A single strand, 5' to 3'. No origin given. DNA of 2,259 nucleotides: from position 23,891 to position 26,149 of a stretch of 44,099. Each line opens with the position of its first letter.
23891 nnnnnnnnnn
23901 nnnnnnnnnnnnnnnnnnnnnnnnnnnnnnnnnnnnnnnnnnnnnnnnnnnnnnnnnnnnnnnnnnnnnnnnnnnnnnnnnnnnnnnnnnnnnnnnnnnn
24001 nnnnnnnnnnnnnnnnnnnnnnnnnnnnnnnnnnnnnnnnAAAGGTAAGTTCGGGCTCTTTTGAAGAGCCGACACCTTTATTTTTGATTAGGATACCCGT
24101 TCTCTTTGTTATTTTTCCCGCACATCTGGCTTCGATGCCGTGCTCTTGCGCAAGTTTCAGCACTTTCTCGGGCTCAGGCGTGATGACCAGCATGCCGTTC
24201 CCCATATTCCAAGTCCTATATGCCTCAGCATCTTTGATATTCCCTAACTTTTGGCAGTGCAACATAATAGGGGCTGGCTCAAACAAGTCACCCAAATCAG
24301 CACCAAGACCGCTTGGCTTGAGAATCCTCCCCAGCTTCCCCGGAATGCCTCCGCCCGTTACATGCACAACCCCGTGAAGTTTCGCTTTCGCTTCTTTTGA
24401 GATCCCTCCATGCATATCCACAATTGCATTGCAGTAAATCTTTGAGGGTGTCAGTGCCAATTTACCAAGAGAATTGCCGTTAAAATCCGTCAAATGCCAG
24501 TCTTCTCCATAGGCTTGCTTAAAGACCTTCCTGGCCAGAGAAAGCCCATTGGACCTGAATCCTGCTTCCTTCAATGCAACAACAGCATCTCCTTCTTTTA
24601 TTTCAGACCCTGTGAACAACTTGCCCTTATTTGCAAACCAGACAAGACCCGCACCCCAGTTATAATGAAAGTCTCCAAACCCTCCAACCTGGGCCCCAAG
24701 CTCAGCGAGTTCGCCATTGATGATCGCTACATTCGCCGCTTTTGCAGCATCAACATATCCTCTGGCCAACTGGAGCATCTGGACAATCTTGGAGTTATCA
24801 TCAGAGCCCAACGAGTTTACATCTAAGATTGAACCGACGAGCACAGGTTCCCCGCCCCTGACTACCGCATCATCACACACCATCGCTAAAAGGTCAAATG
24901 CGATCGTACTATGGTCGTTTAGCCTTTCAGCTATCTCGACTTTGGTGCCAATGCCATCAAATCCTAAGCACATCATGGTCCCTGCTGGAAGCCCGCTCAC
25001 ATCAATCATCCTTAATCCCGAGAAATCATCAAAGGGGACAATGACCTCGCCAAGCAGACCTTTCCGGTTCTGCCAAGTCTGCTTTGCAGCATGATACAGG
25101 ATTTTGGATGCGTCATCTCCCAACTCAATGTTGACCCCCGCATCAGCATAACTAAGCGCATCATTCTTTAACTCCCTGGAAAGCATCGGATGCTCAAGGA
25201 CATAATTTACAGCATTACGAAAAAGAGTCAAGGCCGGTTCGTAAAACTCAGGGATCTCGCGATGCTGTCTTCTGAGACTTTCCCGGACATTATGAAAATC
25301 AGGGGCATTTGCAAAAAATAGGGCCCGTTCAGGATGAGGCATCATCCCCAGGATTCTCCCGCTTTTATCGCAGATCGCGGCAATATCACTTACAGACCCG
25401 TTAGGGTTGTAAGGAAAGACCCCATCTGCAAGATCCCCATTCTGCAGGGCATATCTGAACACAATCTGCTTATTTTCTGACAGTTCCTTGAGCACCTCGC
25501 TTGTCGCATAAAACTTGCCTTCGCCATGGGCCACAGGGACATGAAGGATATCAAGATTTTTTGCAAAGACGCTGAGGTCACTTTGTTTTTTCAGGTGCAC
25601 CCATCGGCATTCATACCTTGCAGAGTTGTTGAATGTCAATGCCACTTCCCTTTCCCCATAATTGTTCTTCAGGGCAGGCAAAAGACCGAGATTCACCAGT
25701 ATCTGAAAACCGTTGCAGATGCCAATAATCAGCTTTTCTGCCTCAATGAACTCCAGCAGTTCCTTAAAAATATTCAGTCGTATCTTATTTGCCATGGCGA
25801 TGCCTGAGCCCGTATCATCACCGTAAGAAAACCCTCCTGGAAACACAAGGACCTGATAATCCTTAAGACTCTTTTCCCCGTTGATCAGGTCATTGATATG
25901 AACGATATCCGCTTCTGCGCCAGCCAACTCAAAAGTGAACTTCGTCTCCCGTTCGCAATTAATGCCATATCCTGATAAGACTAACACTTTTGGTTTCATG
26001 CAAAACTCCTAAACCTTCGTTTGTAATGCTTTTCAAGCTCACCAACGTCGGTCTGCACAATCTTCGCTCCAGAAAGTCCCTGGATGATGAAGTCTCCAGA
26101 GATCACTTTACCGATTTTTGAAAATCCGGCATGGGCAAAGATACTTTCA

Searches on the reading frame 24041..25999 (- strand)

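Call 42: search_protein_families(library=pfam, proteins=[window:24041-25999:-], max_evalue=0.01)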
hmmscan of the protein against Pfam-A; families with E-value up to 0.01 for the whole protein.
window:24041-25999:- (653 aa): 5 families
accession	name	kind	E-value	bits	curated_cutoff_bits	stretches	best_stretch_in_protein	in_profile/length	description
PF13507.12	GATase_5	-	1.2e-82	277.4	27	1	2-267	1-260/260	CobB/CobQ-like glutamine amidotransferase domain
PF02769.27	AIRS_C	-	3.5e-18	66.7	23.1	1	468-634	1-149/156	AIR synthase related protein, C-terminal domain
PF00586.29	AIRS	-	2.8e-09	37.8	24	1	338-435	10-97/112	AIR synthase related protein, N-terminal domain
PF07685.20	GATase_3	-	0.00052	20.1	27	1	42-102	34-89/196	CobB/CobQ-like glutamine amidotransferase domain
PF01965.30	DJ-1_PfpI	-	0.0084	16.4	26.6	0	43-109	57-115/165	DJ-1/PfpI family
